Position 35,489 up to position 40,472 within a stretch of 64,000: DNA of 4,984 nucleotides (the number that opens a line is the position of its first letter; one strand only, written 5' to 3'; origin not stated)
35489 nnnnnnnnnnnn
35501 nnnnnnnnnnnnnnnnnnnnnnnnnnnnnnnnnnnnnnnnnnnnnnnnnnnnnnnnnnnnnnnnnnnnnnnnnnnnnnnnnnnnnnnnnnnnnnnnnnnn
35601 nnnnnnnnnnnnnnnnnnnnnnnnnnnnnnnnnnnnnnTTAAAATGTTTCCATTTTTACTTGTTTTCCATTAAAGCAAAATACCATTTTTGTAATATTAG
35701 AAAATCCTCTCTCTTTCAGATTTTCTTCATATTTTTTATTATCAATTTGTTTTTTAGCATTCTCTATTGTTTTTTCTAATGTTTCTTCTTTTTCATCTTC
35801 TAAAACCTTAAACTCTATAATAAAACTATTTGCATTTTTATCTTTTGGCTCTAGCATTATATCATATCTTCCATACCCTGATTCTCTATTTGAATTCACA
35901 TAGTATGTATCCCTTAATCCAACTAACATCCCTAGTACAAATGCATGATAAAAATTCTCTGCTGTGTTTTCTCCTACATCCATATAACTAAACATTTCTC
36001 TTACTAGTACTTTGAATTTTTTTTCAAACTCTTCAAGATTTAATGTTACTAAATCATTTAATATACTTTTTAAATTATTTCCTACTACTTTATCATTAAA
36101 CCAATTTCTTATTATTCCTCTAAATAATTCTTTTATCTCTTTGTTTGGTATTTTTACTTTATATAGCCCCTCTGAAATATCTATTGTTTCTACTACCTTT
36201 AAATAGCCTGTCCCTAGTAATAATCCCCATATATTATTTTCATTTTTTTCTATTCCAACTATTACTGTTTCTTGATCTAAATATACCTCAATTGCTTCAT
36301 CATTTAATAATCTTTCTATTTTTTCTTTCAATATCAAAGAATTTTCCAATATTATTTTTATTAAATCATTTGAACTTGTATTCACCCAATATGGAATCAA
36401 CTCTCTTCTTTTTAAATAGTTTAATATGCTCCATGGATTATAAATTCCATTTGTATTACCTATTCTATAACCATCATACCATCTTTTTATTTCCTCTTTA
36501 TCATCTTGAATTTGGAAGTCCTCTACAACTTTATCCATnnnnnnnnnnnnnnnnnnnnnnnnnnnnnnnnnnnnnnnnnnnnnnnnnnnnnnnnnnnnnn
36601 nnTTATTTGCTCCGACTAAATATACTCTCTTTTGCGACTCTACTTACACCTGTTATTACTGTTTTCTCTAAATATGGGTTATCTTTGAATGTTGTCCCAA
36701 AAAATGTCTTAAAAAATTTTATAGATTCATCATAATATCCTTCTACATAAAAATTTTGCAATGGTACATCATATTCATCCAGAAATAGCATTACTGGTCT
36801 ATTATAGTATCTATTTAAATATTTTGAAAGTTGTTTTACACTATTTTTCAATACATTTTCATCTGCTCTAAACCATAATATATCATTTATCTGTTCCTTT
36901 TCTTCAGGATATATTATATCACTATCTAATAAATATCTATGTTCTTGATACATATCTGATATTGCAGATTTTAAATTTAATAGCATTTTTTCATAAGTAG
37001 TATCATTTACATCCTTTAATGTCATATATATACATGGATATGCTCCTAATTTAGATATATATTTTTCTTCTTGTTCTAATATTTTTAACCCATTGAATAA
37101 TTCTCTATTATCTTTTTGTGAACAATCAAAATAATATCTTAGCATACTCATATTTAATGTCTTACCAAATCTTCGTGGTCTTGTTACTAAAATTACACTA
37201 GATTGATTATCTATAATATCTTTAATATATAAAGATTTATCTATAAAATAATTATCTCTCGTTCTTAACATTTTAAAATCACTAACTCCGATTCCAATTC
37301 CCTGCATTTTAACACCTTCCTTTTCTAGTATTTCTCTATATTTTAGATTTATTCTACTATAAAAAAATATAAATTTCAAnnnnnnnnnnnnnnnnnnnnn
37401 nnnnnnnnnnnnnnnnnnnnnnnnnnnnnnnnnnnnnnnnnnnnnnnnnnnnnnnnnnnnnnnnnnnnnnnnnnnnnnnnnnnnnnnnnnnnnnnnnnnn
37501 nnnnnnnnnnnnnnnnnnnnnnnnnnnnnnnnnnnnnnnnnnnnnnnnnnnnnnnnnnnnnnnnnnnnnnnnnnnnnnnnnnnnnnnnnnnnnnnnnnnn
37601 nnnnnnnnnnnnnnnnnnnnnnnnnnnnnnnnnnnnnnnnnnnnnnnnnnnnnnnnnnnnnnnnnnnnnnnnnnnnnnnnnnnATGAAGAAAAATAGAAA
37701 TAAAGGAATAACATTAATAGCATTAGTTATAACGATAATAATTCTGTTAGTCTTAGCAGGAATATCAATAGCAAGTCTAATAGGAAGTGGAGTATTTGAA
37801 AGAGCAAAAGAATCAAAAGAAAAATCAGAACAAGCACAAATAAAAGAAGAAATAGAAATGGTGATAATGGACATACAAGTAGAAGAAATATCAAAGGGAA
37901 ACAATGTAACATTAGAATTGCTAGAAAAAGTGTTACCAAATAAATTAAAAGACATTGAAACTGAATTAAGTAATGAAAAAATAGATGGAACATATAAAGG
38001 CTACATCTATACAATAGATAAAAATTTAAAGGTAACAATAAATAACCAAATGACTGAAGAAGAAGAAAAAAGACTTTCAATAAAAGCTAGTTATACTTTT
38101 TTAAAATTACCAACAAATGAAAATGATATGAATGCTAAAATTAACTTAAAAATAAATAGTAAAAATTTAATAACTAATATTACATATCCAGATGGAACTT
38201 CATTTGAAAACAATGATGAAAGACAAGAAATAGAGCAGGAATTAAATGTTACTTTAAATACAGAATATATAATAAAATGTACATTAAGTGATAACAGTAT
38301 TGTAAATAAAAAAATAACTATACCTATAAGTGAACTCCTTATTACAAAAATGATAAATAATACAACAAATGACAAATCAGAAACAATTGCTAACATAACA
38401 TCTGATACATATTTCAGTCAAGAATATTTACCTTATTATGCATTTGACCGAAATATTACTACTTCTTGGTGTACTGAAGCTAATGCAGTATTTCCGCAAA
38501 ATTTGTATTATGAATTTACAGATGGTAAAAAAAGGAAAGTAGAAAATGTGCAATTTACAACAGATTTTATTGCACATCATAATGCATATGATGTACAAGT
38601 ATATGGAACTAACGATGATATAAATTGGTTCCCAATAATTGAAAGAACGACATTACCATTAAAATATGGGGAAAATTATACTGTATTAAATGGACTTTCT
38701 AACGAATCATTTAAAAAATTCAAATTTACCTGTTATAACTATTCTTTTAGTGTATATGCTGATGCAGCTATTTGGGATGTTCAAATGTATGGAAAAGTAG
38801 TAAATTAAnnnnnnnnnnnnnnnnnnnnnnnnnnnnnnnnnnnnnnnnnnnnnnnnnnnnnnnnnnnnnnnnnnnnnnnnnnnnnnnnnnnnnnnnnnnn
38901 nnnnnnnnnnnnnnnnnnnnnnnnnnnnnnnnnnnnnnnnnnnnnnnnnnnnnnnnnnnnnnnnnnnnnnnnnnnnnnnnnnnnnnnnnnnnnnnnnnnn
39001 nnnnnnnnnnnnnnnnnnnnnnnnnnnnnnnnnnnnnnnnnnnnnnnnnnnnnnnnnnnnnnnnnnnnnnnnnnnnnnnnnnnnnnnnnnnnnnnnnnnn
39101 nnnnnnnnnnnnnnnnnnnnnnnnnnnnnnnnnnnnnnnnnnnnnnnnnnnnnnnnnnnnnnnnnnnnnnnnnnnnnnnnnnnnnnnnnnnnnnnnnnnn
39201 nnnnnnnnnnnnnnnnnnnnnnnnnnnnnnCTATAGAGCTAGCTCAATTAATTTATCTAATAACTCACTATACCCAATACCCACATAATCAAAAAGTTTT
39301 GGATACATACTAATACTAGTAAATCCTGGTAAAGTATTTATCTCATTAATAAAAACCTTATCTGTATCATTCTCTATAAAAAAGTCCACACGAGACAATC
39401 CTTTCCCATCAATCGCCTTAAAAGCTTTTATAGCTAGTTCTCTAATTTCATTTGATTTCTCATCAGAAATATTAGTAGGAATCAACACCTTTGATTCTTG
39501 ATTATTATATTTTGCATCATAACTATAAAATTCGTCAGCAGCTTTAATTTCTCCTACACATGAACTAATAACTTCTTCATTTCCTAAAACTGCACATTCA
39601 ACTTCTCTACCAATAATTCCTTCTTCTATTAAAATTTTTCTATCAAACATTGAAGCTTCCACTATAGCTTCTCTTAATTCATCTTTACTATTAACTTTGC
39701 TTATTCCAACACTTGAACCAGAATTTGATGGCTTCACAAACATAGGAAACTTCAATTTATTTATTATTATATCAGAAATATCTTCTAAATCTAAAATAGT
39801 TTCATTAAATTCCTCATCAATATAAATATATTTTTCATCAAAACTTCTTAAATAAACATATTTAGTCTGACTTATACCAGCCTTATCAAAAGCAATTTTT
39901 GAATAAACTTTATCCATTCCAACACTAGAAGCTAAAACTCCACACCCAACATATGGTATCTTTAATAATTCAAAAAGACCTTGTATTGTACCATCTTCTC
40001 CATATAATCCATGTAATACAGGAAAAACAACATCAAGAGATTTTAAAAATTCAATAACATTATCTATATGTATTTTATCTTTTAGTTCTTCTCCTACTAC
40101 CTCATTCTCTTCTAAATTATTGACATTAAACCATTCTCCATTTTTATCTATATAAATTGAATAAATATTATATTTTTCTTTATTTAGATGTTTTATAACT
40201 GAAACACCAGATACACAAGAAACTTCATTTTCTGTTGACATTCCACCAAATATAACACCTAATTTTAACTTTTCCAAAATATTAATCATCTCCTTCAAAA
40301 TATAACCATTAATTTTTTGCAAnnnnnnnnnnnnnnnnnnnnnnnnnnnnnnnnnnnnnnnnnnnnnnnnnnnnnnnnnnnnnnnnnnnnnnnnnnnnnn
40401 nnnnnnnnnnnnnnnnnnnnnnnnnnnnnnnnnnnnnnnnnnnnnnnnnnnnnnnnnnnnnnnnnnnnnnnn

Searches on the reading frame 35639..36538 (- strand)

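Call 34: search_protein_families(library=pfam, proteins=[window:35639-36538:-], max_evalue=0.001)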
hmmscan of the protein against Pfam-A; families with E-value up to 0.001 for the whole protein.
window:35639-36538:- (299 aa): 1 family
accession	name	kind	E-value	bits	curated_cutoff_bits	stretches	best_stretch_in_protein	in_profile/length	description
PF08011.17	PDDEXK_9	-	1.9e-22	79.7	25.5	1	193-297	2-103/105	PD-(D/E)XK nuclease superfamily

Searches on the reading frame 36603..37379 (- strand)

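Call 34: search_protein_families(library=pfam, proteins=[window:36603-37379:-], max_evalue=0.001)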
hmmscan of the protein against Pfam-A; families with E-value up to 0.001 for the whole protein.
window:36603-37379:- (258 aa): 1 family
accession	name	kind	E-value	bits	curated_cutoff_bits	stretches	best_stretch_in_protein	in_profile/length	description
PF09820.16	AAA-ATPase_like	-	1.3e-44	152.9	26.1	1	30-254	2-201/201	Predicted AAA-ATPase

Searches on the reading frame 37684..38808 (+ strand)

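Call 34: search_protein_families(library=pfam, proteins=[window:37684-38808:+], max_evalue=0.001)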
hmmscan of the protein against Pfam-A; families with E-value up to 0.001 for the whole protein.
window:37684-38808:+ (374 aa): 2 families
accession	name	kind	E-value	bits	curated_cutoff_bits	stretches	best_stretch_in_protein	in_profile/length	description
PF00754.31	F5_F8_type_C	-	0.00021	21.9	28.2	1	238-323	2-85/127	F5/8 type C domain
PF07963.17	N_methyl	-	0.00051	20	21.2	1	3-28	1-26/27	Prokaryotic N-terminal methylation motif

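Call 36: search_protein_families(library=ncbifam, proteins=[window:37684-38808:+], max_evalue=1)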
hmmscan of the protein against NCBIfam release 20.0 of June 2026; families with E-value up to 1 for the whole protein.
window:37684-38808:+ (374 aa): 6 families
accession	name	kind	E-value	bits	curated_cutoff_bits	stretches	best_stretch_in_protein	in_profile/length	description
TIGR01710.1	typeII_sec_gspG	equivalog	0.0099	15.9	88.85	1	7-64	1-56/134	type II secretion system major pseudopilin GspG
NF041775.1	typeIV_PilA_Myxo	equivalog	0.015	15.2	400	1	4-47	8-49/214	type IV pilin protein PilA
TIGR01874.1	cas_cas5a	exception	0.059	13.3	23.05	1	41-146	43-144/173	type I-A CRISPR-associated protein Cas5a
TIGR00136.1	mnmG_gidA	equivalog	0.084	11.2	524.85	1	45-152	481-582/616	tRNA uridine-5-carboxymethylaminomethyl(34) synthesis enzyme MnmG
NF053674.1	XylDhXylBProt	equivalog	0.092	12.2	400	1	178-245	46-113/252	D-xylose 1-dehydrogenase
TIGR04081.4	TIGR04081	equivalog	0.18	11.5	30.5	1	23-36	9-22/27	SbtA family thio(seleno)oxazole RiPP natural product precursor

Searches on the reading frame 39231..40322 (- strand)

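Call 34: search_protein_families(library=pfam, proteins=[window:39231-40322:-], max_evalue=0.001)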
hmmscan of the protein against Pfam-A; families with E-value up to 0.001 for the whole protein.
window:39231-40322:- (363 aa): 6 families
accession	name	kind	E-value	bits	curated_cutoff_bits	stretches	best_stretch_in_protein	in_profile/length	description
PF07478.18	Dala_Dala_lig_C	-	1.9e-69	233.7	24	1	178-360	23-204/204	D-ala D-ala ligase C-terminus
PF01820.27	Dala_Dala_lig_N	-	4.1e-35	121.3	34.6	1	20-127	1-121/121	D-ala D-ala ligase N-terminus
PF02222.28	ATP-grasp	-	3.5e-11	43.5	27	1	184-329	23-160/179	ATP-grasp domain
PF02786.22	CPSase_L_D2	-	2.1e-09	37.7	19.8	1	186-330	33-178/211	Carbamoyl-phosphate synthase L chain, ATP binding domain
PF13535.11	ATP-grasp_4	-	9.8e-05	22.5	27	1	191-304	2-124/160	ATP-grasp domain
PF02655.19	ATP-grasp_3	-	0.00031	21.3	23.2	1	191-329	31-154/160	ATP-grasp domain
